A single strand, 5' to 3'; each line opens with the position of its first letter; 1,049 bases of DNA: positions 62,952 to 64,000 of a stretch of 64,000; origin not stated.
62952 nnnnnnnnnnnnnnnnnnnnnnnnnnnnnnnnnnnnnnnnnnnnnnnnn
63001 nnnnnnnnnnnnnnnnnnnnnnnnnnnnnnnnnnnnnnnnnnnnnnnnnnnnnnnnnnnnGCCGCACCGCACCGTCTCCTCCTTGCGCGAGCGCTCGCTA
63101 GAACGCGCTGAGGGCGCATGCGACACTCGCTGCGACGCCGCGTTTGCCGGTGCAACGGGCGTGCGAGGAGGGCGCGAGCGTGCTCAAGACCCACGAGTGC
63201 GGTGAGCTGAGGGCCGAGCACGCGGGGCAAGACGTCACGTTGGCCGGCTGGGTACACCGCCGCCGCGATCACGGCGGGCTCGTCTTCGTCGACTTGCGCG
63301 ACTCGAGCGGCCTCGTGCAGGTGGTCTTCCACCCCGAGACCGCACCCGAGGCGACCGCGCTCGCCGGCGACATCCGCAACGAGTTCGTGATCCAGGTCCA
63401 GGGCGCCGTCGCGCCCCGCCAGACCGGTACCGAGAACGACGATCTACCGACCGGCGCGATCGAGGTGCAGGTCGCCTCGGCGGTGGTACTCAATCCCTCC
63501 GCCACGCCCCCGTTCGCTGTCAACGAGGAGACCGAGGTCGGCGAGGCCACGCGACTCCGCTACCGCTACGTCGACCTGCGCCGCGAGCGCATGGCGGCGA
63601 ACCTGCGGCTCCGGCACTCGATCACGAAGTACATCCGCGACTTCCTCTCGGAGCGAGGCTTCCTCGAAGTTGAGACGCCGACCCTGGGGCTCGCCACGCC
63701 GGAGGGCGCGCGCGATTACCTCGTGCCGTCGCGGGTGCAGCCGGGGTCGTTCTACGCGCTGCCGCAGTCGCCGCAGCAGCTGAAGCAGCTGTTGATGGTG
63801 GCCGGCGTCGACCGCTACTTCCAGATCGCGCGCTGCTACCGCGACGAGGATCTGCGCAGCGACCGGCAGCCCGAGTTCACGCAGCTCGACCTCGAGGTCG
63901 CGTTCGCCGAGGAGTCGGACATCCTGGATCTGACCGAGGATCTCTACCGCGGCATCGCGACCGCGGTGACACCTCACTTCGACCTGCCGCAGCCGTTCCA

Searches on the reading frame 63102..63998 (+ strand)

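Call 61: search_protein_families(library=pfam, proteins=[window:63102-63998:+], max_evalue=0.00001)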
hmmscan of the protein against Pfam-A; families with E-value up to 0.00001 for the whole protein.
window:63102-63998:+ (299 aa): 2 families
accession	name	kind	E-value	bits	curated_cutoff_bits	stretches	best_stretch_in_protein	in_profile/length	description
PF00152.25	tRNA-synt_2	-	2.3e-61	208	25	1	148-291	2-146/308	tRNA synthetases class II (D, K and N)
PF01336.31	tRNA_anti-codon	-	1.6e-16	60.5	27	1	45-124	1-69/75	OB-fold nucleic acid binding domain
